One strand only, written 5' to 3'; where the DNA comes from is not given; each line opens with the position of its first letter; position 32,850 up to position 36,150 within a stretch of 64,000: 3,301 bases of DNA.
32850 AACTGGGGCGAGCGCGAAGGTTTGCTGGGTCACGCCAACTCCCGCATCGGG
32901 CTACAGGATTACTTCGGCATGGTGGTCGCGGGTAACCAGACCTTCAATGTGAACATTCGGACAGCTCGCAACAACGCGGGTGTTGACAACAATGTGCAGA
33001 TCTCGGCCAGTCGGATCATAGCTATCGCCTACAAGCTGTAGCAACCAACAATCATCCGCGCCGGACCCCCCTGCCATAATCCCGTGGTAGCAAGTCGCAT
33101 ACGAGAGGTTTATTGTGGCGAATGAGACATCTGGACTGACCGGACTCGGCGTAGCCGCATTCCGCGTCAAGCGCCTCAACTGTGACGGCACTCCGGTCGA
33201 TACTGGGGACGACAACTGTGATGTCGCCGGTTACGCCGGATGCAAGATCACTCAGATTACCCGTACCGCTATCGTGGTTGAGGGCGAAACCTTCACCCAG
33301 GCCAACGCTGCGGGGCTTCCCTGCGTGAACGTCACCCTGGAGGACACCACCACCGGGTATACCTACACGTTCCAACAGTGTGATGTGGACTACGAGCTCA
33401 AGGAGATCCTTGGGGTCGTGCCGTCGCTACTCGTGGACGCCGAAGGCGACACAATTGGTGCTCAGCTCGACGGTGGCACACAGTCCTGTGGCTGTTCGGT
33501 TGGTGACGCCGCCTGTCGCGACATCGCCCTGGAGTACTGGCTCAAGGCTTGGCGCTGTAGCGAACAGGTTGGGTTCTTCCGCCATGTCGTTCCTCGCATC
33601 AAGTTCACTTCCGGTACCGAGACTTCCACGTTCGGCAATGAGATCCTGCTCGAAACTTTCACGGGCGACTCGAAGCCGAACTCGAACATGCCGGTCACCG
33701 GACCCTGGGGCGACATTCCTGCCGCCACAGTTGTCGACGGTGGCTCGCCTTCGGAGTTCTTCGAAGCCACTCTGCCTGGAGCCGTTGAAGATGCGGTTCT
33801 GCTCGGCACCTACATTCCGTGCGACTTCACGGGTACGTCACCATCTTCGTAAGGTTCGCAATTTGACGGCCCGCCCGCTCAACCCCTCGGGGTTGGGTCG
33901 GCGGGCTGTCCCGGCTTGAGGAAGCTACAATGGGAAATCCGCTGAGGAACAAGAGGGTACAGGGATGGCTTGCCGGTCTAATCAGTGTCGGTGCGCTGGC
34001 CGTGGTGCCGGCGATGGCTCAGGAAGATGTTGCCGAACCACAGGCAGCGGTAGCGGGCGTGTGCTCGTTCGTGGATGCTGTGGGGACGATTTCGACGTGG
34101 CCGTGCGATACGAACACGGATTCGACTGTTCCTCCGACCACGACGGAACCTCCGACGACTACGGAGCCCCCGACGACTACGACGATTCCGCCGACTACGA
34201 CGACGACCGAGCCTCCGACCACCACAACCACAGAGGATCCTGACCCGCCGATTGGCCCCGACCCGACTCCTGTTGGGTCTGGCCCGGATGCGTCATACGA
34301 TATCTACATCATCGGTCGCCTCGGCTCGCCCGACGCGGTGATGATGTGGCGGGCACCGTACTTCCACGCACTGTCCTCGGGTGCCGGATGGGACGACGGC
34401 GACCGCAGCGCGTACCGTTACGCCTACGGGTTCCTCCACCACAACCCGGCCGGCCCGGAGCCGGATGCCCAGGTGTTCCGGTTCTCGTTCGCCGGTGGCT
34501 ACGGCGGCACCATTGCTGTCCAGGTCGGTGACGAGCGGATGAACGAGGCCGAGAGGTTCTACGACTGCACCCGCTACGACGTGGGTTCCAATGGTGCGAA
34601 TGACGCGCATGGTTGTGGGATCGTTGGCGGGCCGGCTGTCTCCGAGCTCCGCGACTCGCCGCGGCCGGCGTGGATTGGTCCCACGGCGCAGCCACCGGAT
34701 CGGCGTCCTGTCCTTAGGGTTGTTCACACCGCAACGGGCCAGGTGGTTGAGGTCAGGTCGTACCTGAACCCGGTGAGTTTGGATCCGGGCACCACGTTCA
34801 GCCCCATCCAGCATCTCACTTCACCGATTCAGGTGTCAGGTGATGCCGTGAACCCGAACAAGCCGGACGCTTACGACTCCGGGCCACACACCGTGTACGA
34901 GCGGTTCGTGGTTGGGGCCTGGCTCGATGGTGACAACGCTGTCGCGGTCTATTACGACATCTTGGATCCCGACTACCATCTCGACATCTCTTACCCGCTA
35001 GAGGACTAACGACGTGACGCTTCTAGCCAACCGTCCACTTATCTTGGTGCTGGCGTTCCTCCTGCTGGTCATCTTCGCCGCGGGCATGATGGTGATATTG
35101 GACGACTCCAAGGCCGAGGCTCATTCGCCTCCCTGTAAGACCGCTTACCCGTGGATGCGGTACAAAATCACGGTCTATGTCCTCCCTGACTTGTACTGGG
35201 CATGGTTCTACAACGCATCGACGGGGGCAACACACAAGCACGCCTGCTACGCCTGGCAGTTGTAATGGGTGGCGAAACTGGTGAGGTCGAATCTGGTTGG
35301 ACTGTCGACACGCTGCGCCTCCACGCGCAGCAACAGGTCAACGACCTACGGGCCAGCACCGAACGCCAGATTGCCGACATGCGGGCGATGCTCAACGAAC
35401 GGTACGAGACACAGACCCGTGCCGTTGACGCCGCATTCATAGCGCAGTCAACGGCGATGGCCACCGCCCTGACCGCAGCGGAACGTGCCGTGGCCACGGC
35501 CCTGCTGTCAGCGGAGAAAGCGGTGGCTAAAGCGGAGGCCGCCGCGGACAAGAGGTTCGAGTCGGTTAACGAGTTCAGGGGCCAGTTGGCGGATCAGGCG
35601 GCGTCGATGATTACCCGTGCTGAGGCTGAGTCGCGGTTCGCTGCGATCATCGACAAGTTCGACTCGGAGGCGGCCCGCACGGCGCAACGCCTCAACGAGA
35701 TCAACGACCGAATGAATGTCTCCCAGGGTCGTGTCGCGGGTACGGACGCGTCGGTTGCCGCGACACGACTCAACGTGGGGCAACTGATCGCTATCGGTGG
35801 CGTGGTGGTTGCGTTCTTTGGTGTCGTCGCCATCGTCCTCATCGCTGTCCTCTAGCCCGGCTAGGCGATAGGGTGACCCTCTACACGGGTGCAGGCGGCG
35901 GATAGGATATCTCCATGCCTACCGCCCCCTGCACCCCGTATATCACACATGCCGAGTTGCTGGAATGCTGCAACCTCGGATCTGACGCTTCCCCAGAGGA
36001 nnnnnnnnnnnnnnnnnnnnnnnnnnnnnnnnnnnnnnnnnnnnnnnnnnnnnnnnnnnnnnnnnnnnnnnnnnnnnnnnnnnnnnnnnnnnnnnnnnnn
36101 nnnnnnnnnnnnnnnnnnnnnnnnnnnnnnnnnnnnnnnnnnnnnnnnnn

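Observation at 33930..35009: Sec-secreted protein with mucin-like Thr/Pro linker whose globular domain is a paralog of the N-terminal domain of a tail protein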

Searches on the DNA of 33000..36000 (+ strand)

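Call 8: search_dna_similar(query=window:33000-36000:+, collection=phages, mode=near)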
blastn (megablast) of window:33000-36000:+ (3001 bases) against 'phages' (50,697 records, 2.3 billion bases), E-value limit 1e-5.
No match.

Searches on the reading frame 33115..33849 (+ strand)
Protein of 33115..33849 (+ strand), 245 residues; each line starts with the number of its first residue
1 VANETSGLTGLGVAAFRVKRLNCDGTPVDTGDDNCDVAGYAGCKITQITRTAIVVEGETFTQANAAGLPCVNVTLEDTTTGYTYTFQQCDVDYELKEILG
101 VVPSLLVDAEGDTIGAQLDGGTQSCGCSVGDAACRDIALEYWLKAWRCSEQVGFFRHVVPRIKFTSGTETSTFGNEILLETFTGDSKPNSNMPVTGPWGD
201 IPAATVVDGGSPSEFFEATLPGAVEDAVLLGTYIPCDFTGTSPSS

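Call 13: search_protein_families(library=phrogs, proteins=[window:33115-33849:+], max_evalue=0.01)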
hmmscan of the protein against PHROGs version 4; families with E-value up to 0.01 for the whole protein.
window:33115-33849:+ (245 aa): 1 family
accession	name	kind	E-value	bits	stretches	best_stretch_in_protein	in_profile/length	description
phrog_792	-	tail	3.1e-08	34.2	1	15-119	13-111/350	major tail protein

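Call 14: search_protein_families(library=pfam, proteins=[window:33115-33849:+], max_evalue=0.01)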
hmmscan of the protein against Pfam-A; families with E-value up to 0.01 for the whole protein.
window:33115-33849:+ (245 aa): 0 families

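Call 47: search_protein_families(library=ncbifam, proteins=[window:33115-33849:+], max_evalue=0.01)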
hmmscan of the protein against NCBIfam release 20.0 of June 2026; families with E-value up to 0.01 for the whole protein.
window:33115-33849:+ (245 aa): 0 families

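Call 90: search_protein_families(library=padloc, proteins=[window:33115-33849:+], max_evalue=0.01)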
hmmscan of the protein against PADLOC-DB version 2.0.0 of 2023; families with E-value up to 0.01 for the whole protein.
window:33115-33849:+ (245 aa): 0 families

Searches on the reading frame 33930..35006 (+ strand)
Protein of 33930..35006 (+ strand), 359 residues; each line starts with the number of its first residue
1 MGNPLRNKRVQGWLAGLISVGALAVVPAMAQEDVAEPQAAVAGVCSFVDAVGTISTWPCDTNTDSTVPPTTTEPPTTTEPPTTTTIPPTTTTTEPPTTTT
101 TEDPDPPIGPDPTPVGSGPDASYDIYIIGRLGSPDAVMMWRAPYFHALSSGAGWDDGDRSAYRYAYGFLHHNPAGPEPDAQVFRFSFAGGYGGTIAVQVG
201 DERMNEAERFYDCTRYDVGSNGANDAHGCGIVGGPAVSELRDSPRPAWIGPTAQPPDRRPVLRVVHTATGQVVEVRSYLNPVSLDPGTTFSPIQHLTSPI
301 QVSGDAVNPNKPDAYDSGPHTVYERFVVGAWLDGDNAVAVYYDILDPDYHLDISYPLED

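Call 4: search_protein_families(library=pfam, proteins=[window:33930-35006:+], max_evalue=0.1)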
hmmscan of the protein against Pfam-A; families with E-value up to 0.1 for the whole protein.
window:33930-35006:+ (359 aa): 1 family
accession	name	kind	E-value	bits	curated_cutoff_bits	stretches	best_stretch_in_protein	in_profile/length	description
PF01456.22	Mucin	-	0.003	18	34.7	1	59-110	45-108/143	Mucin-like glycoprotein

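Call 5: search_protein_families(library=phrogs, proteins=[window:33930-35006:+], max_evalue=0.01)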
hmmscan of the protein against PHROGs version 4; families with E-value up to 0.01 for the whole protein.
window:33930-35006:+ (359 aa): 0 families

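Call 10: find_homologous_proteins(query=window:33930-35006:+)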
Query window:33930-35006:+ (359 aa): 23 proteins with E <= 0.001 among 8000 candidates.
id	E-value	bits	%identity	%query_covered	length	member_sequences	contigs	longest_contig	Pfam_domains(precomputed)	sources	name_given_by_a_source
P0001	2.6e-153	529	83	70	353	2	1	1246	-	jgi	-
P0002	1.4e-149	516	81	70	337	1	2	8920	-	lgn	-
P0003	5.5e-43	166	34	70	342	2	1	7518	-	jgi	-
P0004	5.7e-15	73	30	58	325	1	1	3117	-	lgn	-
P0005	3.8e-14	71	34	72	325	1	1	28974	PF21827.2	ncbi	-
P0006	2.5e-13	68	31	71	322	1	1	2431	-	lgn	-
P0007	5.0e-13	67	31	70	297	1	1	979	-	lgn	-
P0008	7.0e-13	66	40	21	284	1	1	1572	-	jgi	-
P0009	4.8e-10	57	30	86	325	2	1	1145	-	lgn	-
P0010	9.9e-8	49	31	72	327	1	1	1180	-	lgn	-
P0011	1.6e-7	49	-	-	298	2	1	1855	-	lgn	-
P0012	3.0e-7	48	26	67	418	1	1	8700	-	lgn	-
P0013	4.1e-7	47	38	21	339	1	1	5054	-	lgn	-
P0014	8.0e-7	47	27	57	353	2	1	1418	-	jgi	jgi:hypothetical protein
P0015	1.1e-5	43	34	60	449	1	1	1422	-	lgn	-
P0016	2.2e-5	42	32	31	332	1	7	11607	-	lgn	-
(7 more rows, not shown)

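Call 14: search_protein_families(library=pfam, proteins=[P0005], max_evalue=0.01)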
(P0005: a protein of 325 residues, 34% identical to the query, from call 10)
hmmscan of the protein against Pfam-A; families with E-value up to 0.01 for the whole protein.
P0005 (325 aa): 1 family
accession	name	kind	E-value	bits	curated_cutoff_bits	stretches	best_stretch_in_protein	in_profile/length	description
PF21827.1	New_glue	-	1.5e-06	28.3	31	1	49-91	23-65/94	New glue protein family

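Call 15: find_encoding_contigs(protein=P0005, flank=10000, max_places=3)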
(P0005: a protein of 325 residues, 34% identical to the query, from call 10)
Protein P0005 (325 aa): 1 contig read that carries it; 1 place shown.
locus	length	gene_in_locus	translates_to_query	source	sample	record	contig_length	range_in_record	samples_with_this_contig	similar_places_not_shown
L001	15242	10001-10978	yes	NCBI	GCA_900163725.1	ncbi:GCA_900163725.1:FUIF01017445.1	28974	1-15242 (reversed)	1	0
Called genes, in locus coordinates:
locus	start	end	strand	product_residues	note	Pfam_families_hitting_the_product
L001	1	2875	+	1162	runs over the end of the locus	-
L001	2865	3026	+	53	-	-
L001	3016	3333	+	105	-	-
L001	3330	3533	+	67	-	-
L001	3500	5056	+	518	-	PF04233:Phage_Mu_F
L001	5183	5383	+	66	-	-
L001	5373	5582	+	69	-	-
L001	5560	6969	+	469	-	PF02348:CTP_transf_3, PF00534:Glycos_transf_1 (weak)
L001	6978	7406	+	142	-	-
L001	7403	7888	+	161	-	-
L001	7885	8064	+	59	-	-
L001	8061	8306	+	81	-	-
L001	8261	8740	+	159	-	-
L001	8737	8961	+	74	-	-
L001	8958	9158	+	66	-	-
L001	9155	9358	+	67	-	-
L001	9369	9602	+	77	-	-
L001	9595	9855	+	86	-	-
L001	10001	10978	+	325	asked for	PF21827:New_glue (weak)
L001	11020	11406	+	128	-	PF01464:SLT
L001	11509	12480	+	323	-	PF03102:NeuB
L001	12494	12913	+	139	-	-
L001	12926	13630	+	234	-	-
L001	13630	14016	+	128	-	-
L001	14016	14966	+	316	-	-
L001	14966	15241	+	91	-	?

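Call 16: find_encoding_contigs(protein=P0016, flank=10000, max_places=3)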
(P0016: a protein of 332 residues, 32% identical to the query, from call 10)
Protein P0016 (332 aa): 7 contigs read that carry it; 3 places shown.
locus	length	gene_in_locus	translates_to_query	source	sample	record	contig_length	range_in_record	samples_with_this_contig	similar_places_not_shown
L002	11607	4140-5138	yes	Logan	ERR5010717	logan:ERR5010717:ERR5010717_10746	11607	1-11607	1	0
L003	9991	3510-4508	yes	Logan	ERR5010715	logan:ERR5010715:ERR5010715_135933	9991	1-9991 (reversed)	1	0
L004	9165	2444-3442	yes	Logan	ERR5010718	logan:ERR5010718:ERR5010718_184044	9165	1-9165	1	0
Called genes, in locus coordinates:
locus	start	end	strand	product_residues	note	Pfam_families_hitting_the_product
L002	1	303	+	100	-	?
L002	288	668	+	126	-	-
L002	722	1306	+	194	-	PF02732:ERCC4, PF14520:HHH_5, PF00633:HHH (weak)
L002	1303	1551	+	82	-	-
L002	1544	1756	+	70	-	-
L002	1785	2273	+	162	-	PF01464:SLT (weak)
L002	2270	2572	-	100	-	-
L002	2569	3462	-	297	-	PF01391:Collagen (weak)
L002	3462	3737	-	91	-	-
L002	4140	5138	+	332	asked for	-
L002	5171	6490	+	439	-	-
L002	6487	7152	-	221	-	-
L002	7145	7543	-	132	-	-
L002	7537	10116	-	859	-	PF02018:CBM_4_9 (faint)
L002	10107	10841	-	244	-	-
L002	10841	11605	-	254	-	?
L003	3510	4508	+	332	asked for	-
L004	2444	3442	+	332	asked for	-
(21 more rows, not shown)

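Call 25: find_encoding_contigs(protein=P0002, flank=10000, max_places=2)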
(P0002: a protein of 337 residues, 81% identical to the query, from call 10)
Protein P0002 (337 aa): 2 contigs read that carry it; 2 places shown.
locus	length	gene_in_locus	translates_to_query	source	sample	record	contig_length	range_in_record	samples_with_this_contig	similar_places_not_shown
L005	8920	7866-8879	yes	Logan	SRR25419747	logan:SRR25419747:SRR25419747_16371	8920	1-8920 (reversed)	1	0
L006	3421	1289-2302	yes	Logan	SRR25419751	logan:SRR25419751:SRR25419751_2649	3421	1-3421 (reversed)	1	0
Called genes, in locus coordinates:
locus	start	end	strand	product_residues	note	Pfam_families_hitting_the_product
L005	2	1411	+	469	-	?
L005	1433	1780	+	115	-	-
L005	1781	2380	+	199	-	-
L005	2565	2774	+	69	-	-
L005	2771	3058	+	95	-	-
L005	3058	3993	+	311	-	PF01510:Amidase_2, PF01391:Collagen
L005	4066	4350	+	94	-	-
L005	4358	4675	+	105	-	-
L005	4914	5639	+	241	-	PF00574:CLP_protease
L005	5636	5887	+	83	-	-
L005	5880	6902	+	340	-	PF00149:Metallophos (weak)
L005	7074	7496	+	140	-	-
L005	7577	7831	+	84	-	-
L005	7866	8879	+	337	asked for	-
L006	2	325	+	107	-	?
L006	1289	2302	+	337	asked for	-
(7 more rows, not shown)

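Call 26: find_encoding_contigs(protein=P0003, flank=10000, max_places=2)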
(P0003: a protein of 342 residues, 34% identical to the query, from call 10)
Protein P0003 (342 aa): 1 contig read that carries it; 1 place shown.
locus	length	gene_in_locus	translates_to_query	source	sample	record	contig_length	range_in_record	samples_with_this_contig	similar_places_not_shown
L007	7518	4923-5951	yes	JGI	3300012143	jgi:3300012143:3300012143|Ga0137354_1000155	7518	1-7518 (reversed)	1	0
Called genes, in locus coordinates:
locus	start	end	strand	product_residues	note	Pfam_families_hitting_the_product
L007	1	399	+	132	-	?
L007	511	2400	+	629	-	PF27249:MJ0330_N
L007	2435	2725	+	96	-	-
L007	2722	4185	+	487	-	PF21919:P23-45_portal_barrel, PF06074:Portal_Mu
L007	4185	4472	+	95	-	-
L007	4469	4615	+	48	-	-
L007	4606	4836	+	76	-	-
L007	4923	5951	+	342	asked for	-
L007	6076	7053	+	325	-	-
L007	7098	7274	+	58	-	-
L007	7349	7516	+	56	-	?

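Call 47: search_protein_families(library=ncbifam, proteins=[window:33930-35006:+], max_evalue=0.01)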
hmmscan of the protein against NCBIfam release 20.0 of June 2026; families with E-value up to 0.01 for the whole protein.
window:33930-35006:+ (359 aa): 0 families

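Call 90: search_protein_families(library=padloc, proteins=[window:33930-35006:+], max_evalue=0.01)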
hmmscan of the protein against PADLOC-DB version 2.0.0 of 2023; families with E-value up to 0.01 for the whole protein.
window:33930-35006:+ (359 aa): 0 families
